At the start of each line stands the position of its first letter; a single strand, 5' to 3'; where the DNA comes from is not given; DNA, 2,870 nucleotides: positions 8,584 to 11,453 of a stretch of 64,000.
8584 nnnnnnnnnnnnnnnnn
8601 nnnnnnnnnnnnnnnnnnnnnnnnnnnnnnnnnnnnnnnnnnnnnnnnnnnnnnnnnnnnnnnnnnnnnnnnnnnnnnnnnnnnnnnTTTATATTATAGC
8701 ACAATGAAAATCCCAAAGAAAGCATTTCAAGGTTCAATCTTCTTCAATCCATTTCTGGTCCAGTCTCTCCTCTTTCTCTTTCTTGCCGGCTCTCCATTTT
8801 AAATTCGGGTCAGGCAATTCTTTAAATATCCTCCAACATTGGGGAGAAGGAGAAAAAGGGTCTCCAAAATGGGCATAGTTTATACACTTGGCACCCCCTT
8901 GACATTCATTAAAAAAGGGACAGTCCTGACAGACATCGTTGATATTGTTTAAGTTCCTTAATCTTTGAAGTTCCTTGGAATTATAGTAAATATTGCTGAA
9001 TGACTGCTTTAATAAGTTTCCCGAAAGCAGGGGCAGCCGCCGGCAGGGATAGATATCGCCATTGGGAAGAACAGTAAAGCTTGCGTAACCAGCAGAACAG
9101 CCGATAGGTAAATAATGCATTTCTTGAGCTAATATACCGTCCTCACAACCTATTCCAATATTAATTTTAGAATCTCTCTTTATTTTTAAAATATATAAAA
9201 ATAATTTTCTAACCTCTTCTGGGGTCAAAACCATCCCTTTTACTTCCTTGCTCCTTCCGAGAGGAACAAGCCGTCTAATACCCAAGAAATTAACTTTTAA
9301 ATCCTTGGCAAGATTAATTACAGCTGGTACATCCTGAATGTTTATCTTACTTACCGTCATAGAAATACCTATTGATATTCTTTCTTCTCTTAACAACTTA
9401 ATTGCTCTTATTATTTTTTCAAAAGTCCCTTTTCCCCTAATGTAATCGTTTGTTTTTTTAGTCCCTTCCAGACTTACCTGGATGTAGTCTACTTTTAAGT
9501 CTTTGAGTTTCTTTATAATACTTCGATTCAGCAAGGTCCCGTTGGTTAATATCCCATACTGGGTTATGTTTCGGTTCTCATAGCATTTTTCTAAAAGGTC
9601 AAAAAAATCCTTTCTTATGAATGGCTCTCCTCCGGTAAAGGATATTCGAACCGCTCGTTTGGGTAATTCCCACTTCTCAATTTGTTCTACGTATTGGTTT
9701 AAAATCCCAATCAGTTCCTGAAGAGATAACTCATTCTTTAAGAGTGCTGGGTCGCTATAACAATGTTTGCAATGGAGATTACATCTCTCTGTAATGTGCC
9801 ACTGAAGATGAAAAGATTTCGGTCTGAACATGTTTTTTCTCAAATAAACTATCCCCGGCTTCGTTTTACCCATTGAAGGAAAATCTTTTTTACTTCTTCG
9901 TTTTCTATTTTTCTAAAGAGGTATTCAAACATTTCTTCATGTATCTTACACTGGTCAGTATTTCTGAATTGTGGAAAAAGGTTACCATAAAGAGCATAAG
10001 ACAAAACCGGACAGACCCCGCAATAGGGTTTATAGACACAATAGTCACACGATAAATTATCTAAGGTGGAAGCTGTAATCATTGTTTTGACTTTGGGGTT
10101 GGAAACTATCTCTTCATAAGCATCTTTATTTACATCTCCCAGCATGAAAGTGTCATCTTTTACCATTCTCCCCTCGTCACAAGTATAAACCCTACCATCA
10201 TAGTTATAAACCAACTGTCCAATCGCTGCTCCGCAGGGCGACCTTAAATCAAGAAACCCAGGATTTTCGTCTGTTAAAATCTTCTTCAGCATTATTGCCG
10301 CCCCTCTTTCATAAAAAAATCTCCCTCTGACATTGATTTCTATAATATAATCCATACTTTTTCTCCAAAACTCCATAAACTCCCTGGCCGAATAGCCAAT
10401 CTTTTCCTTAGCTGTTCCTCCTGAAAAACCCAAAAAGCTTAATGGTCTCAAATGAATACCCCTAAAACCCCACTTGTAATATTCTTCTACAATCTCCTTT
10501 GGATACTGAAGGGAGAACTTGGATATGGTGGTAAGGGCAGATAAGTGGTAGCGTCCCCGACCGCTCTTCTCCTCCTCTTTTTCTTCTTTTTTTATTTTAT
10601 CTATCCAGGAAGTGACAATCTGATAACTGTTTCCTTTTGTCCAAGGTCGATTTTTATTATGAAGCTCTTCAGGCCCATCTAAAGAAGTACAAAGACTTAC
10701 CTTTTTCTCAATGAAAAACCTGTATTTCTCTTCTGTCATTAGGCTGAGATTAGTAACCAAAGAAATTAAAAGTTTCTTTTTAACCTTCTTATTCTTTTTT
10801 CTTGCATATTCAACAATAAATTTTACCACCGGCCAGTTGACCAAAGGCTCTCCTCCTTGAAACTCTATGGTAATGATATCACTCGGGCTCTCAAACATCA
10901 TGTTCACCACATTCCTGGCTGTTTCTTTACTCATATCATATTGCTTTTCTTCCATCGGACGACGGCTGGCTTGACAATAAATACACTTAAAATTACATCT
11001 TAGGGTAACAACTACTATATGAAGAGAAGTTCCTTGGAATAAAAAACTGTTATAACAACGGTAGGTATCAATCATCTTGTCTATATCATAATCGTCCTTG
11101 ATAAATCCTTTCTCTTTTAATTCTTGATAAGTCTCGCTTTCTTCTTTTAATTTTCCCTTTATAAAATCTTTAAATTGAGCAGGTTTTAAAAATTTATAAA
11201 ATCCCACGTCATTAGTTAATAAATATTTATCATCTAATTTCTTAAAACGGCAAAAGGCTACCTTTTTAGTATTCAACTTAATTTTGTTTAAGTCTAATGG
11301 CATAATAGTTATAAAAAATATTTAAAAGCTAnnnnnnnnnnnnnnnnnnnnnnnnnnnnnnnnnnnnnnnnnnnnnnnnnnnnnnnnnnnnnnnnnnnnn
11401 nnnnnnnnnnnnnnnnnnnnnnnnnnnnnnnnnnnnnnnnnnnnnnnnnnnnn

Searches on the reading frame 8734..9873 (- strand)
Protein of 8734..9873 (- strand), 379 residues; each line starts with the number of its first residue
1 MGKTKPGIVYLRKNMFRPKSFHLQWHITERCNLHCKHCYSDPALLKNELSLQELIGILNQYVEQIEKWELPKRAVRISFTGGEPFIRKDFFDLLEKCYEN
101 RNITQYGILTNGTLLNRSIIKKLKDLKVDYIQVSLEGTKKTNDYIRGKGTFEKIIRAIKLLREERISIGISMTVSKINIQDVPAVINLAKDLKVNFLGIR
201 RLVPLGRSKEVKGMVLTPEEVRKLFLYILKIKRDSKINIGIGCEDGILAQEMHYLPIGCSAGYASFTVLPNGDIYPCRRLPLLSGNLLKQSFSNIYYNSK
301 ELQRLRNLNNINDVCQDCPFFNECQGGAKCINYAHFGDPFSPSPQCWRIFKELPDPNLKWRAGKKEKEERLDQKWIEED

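Call 7: search_protein_families(library=ncbifam, proteins=[window:8734-9873:-], max_evalue=0.01)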
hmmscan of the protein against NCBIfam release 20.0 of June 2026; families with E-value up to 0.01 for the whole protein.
window:8734-9873:- (379 aa): 84 families (the best 25 are shown)
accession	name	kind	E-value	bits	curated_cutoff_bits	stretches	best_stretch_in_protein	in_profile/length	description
TIGR04340.1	rSAM_ACGX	hypoth_equivalog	1.7e-48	165.6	400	2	20-223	2-200/341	radical SAM/SPASM domain protein, ACGX system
TIGR04082.1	rSAM_for_selen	equivalog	2.2e-46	158.7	350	1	13-334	191-502/516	thio(seleno)oxazole modification radical SAM maturase SbtM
TIGR04545.1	rSAM_ahbD_hemeb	equivalog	2e-45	155.7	500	1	24-346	3-335/339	heme b synthase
TIGR04053.2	TIGR04053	equivalog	3.6e-45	154.8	395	2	19-239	6-221/366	TIGR04053 family radical SAM/SPASM domain-containing protein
TIGR04133.1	rSAM_w_lipo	hypoth_equivalog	2.4e-40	138.5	425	1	22-328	25-331/350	TIGR04133 family radical SAM/SPASM protein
NF050035.1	rSAM_WgK_link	exception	2.5e-39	135.3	650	2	23-235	11-216/367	radical SAM/SPASM peptide maturase WgkB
TIGR04055.1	rSAM_NirJ2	equivalog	2.9e-39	135.5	500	1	24-346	3-322/326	putative heme d1 biosynthesis radical SAM protein NirJ2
TIGR04250.1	SCM_rSAM_ScmE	equivalog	7.8e-39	133.6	400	1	24-350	6-350/358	SynChlorMet cassette radical SAM/SPASM protein ScmE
TIGR04051.1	rSAM_NirJ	equivalog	9.4e-39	133.4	515.45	2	25-215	6-189/354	heme d1 biosynthesis radical SAM protein NirJ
TIGR04546.1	rSAM_ahbC_deAc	equivalog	2.8e-38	131.7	650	2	23-234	41-245/390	12,18-didecarboxysiroheme deacetylase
TIGR03962.1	mycofact_rSAM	equivalog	2.2e-37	129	265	1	22-347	13-332/339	mycofactocin radical SAM maturase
TIGR04303.1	GeoRSP_rSAM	equivalog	8e-37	127.5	400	1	23-347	7-325/325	GeoRSP system radical SAM/SPASM protein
TIGR04054.1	rSAM_NirJ1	equivalog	2.6e-36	125.1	650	1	24-229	39-237/387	putative heme d1 biosynthesis radical SAM protein NirJ1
TIGR04347.1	pseudo_SAM_Halo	equivalog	1.5e-33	116.6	525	2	24-234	41-244/390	TIGR04347 family pseudo-SAM/SPASM protein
NF041298.1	rSAM_mat_DynA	equivalog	1.5e-31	109.6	450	1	28-349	8-342/356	dynobactin maturation radical SAM/SPASM protein DynA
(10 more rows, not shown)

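Call 8: search_protein_families(library=pfam, proteins=[window:8734-9873:-], max_evalue=0.01)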
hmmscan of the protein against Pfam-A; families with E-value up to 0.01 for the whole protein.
window:8734-9873:- (379 aa): 3 families
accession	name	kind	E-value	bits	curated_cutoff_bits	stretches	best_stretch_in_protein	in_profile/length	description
PF04055.27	Radical_SAM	-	8.4e-26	91.6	29.5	1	27-188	3-165/166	Radical SAM superfamily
PF13186.11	SPASM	-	4.9e-10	40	21.5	1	259-319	1-67/67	Iron-sulfur cluster-binding domain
PF13353.11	Fer4_12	-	9.6e-06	26.4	22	1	29-140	13-118/137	4Fe-4S single cluster domain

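Call 18: search_protein_families(library=padloc, proteins=[window:8734-9873:-], max_evalue=0.001)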
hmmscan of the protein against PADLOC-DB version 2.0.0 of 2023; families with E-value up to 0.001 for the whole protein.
window:8734-9873:- (379 aa): 3 families
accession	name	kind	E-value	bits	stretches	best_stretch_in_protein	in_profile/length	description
PDLC02903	pVip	-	2.5e-26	90.7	1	23-197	2-169/257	Viperins not associated with kinases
PDLC02904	pVip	-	1.8e-22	78.2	1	23-208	5-181/262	Viperins associated with kinases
PDLC02905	pVip-kinase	-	3.6e-07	27.8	1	23-153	184-314/474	Viperin-kinase fusion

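Call 87: search_solved_structures(query=window:8734-9873:-, max_evalue=0.00001)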
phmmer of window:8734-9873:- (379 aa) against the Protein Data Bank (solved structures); distinct sequences matched with E-value up to 0.00001: 14.
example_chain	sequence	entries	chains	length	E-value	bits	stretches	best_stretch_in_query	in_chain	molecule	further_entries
6efn_A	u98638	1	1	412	8.2e-17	64.3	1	23-305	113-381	Sporulation killing factor maturation protein SkfB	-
4k36_A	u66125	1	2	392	8.3e-15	57.7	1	29-330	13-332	Anaerobic sulfatase-maturating enzyme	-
4k37_A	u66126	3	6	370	9.5e-15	57.5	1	29-329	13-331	Anaerobic sulfatase-maturating enzyme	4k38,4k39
5wgg_A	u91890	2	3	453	2.7e-13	52.7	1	23-334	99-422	Radical SAM domain protein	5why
6c8v_A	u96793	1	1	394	5.1e-12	48.6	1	22-346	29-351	Coenzyme PQQ synthesis protein E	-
9dfu_A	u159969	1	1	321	1.2e-08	37.4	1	23-181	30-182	Radical SAM core domain-containing protein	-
1tv7_A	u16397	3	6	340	3e-08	36.1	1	22-172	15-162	Molybdenum cofactor biosynthesis protein A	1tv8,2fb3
2fb2_A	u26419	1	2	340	4.9e-08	35.4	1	22-172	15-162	Molybdenum cofactor biosynthesis protein A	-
7tol_A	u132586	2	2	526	8.5e-08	34.7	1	26-190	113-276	glycerol dibiphytanyl glycerol tetraether - macrocyclic archaeol synthase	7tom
9dfn_A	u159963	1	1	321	1.5e-07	33.8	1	24-181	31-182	Radical SAM core domain-containing protein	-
8vpo_A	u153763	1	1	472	5.4e-06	28.7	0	23-200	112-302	Radical SAM core domain-containing protein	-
5v1q_A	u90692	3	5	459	6.9e-06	28.4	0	73-328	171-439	Radical SAM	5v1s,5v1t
6b4c_A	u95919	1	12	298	8.2e-06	28.1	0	24-178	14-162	Viperin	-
9dfw_A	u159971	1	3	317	8.8e-06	28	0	23-177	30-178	Radical SAM core domain-containing protein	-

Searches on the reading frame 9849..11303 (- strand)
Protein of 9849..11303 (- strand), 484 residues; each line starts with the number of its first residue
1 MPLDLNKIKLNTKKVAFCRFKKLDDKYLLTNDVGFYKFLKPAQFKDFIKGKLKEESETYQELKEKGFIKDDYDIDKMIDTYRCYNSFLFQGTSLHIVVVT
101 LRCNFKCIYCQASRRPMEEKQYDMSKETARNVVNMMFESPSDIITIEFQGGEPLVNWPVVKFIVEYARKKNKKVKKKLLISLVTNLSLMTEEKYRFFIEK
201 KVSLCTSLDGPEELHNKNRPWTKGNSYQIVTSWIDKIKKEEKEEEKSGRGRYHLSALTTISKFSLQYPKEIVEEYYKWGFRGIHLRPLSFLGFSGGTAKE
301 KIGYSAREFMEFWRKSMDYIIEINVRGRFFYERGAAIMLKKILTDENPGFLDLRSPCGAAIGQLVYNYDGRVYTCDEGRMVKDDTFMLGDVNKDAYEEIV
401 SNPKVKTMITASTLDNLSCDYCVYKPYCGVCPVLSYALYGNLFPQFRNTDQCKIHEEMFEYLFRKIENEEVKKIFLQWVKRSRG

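Call 7: search_protein_families(library=ncbifam, proteins=[window:9849-11303:-], max_evalue=0.01)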
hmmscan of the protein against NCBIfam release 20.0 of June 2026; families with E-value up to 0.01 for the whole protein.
window:9849-11303:- (484 aa): 68 families (the best 25 are shown)
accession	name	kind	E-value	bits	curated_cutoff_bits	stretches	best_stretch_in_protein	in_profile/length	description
TIGR03978.1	rSAM_paired_1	equivalog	3.6e-158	527.2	370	1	17-479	3-466/466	His-Xaa-Ser system radical SAM maturase HxsB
TIGR04064.1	rSAM_nif11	equivalog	3.7e-37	128.1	518.7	1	96-431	81-400/459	nif11-like peptide radical SAM maturase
NF047865.1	rSAM_PapB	equivalog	1.3e-36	126.5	340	1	97-434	7-319/330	PapB family radical SAM/SPASM ranthipeptide maturase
TIGR04068.1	rSAM_ocin_clost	equivalog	5.9e-36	124.3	500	1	52-243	43-238/462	Cys-rich peptide radical SAM maturase CcpM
TIGR03906.1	quino_hemo_SAM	equivalog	7.8e-32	110.5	453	2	93-236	92-240/467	quinohemoprotein amine dehydrogenase maturation protein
TIGR03974.1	rSAM_six_Cys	equivalog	4.1e-30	105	425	1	47-448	54-433/451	thioether cross-link-forming SCIFF peptide maturase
NF038107.1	rSAM_NF038107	equivalog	7.8e-27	94.1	600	2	23-242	13-238/444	Cys-every-fifth radical SAM/SPASM peptide maturase CefB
TIGR03942.1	sulfatase_rSAM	equivalog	1.1e-26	93.7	349.45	1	98-462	6-353/363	anaerobic sulfatase maturase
NF040492.1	not_ScfB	exception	5.6e-25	88.1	855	1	90-443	95-427/450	ScfB-related radical SAM/SPASM orphan maturase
NF035951.1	rSAM_RumMC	equivalog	8.2e-22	77.5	720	1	96-224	115-245/510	RumMC family radical SAM sactipeptide maturase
NF010321.0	PRK13758.1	equivalog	9.6e-21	74.3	441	1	93-466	5-362/370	anaerobic sulfatase-maturase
TIGR04083.1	rSAM_pep_methan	hypoth_equivalog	2.6e-20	72.6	300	2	97-220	4-122/376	TIGR04083 family peptide-modifying radical SAM enzyme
NF041298.1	rSAM_mat_DynA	equivalog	4.2e-20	72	450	1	96-467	4-354/356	dynobactin maturation radical SAM/SPASM protein DynA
TIGR04280.1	geopep_mat_rSAM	hypoth_equivalog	1.2e-19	70.7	400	1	49-230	42-223/428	geopeptide radical SAM maturase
NF038170.1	lachnocin_rSAM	equivalog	2.3e-18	66.3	550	1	92-240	76-226/440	lachnocin radical SAM maturase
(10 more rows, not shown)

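Call 8: search_protein_families(library=pfam, proteins=[window:9849-11303:-], max_evalue=0.01)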
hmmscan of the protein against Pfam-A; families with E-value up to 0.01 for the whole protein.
window:9849-11303:- (484 aa): 4 families
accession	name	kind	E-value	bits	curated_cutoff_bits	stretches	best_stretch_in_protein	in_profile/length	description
PF04055.27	Radical_SAM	-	7.2e-16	59.2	29.5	1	97-240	1-139/166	Radical SAM superfamily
PF13353.11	Fer4_12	-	5.3e-08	33.7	22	1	91-202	3-111/137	4Fe-4S single cluster domain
PF13186.11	SPASM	-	1.1e-05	26.1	21.5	1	357-422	1-66/67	Iron-sulfur cluster-binding domain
PF19416.4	Astro_VPg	-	0.0029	18.9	25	0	171-209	18-56/104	Astrovirus VPg protein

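Call 18: search_protein_families(library=padloc, proteins=[window:9849-11303:-], max_evalue=0.001)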
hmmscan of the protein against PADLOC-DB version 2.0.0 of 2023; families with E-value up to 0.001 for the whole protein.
window:9849-11303:- (484 aa): 2 families
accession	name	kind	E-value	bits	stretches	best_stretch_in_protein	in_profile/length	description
PDLC02903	pVip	-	3.5e-11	41.1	1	99-218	6-110/257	Viperins not associated with kinases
PDLC02904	pVip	-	9.5e-10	36.4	1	99-240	9-139/262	Viperins associated with kinases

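Call 59: search_dna_similar(query=window:9849-11303:-, collection=plasmids, mode=protein, max_rows=12, max_evalue=1e-20)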
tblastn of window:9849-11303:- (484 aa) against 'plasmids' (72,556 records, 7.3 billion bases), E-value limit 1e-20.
Records with a match: 409; places in all: 410; records where one place covers at least 80% of the query: 388.
Best place of each record, by identity: <60% 409.
By first word of the organism name: Klebsiella 316; Rhizobium 29; Agrobacterium 26; Sinorhizobium 8; Mesorhizobium 4; Novosphingobium 3; Aeromonas 2; Sphingobium 2; Roseomonas 2; Neorhizobium 2; and 14 more.
By predicted mobility (MOB-suite, as given by PLSDB): conjugative 325; non-mobilizable 77; mobilizable 7.
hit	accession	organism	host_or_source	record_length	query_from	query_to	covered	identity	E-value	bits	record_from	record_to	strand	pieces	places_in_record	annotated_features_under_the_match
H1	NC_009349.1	Aeromonas salmonicida subsp. salmonicida A449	-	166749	20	483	96%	40.5%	2e-101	340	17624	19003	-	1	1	hxsB: His-Xaa-Ser system radical SAM maturase HxsB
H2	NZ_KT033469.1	Aeromonas salmonicida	-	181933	20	483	96%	40.5%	2e-101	340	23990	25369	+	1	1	hxsB: His-Xaa-Ser system radical SAM maturase HxsB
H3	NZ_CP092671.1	Leptospira interrogans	Homo sapiens,blood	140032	9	479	97%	37.5%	1e-79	277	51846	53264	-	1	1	hxsB: His-Xaa-Ser system radical SAM maturase HxsB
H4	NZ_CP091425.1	Methylobacter sp. YRD-M1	isolate,wetland soil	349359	18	480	96%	37.9%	5e-91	310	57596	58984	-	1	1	hxsB: His-Xaa-Ser system radical SAM maturase HxsB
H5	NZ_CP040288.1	Nostoc sp. C057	Phaeoceros,pure culture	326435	2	481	99%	36.4%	2e-80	279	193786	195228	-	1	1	hxsB: His-Xaa-Ser system radical SAM maturase HxsB | hxsC: His-Xaa-Ser system radical SAM maturase HxsC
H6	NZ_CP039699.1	Novosphingobium sp. EMRT-2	cell,freshwater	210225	19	481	96%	37.0%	1e-84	292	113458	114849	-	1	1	hxsB: His-Xaa-Ser system radical SAM maturase HxsB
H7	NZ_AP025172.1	Cupriavidus sp. P-10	-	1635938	19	481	96%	36.9%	1e-87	300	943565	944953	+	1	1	none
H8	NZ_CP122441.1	Mesorhizobium sp. WSM4875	Cicer arietinum kabuli,cell culture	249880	4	480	99%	35.6%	9e-85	292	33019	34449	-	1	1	hxsB: His-Xaa-Ser system radical SAM maturase HxsB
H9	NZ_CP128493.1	Novosphingobium resinovorum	pure cell culture,soil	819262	19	479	95%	36.2%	2e-84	291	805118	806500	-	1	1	hxsB: His-Xaa-Ser system radical SAM maturase HxsB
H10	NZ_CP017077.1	Novosphingobium resinovorum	single cell,soil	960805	19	479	95%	36.0%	4e-84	290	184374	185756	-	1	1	hxsB: His-Xaa-Ser system radical SAM maturase HxsB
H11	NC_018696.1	Paraburkholderia phenoliruptrix BR3459a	Mimosa flocculosa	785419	20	479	95%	35.8%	1e-81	283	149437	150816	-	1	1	hxsB: His-Xaa-Ser system radical SAM maturase HxsB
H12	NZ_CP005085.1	Sphingobium sp. TKS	-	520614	19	480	95%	35.2%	2e-81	283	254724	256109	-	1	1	hxsB: His-Xaa-Ser system radical SAM maturase HxsB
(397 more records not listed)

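Call 60: get_annotated_region(hit=H1, flank=4000)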
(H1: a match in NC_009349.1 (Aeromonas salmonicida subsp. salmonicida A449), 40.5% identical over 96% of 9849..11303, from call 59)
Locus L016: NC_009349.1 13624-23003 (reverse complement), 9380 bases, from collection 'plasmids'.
description: Aeromonas salmonicida subsp. salmonicida A449 plasmid 4, complete sequence
organism: Aeromonas salmonicida subsp. salmonicida A449 (NCBI taxid 382245)
taxonomy: Bacteria; Pseudomonadota; Gammaproteobacteria; Aeromonadales; Aeromonadaceae; Aeromonas; Aeromonas salmonicida; Aeromonas salmonicida subsp. salmonicida A449
host: -; source: -; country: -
typing (MOB-suite, as given by PLSDB): conjugative; replicon rep_cluster_71; relaxase MOBH,MOBH; mating-pair formation MPF_F
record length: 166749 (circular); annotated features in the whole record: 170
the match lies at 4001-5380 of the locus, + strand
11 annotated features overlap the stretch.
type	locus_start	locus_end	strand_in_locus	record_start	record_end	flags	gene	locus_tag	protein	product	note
CDS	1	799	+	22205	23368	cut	-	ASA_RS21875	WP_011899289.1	KorB domain-containing protein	-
CDS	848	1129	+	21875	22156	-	-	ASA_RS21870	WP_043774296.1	helix-turn-helix domain-containing protein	-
CDS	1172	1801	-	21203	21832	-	-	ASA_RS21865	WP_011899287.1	type I restriction endonuclease subunit M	-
CDS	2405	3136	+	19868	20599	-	-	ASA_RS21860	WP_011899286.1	hypothetical protein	-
CDS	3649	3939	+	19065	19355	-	hxsD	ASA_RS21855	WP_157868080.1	His-Xaa-Ser system protein HxsD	-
CDS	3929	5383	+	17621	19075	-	hxsB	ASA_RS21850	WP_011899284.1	His-Xaa-Ser system radical SAM maturase HxsB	-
CDS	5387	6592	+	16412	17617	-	hxsC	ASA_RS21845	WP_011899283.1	His-Xaa-Ser system radical SAM maturase HxsC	-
CDS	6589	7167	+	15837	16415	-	hxsA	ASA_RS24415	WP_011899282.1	His-Xaa-Ser repeat protein HxsA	-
CDS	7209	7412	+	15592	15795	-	-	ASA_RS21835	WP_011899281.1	DUF5334 family protein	-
CDS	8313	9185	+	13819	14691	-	-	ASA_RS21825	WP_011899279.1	TnsA endonuclease N-terminal domain-containing protein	-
CDS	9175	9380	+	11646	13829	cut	-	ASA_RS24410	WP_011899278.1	hypothetical protein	-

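Call 82: find_encoding_contigs(protein=window:9849-11303:-, flank=5000, max_places=6)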
Protein window:9849-11303:- (484 aa): no gene with exactly this product is on record in the collection.

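Call 86: search_solved_structures(query=window:9849-11303:-, max_evalue=0.00001)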
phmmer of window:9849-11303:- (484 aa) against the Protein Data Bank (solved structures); distinct sequences matched with E-value up to 0.00001: 5.
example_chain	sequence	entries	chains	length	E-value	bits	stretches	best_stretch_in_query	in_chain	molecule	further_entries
5wgg_A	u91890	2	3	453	6.3e-22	81.3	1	79-443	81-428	Radical SAM domain protein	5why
4k37_A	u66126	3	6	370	1.3e-12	50.5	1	94-468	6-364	Anaerobic sulfatase-maturating enzyme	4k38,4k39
4k36_A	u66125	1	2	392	1.7e-12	50.2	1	94-468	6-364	Anaerobic sulfatase-maturating enzyme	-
8vpo_A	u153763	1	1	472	4.8e-08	35.5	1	55-217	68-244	Radical SAM core domain-containing protein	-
9gm3_A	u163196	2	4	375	7e-07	31.7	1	95-238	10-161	ChlB radical SAM domain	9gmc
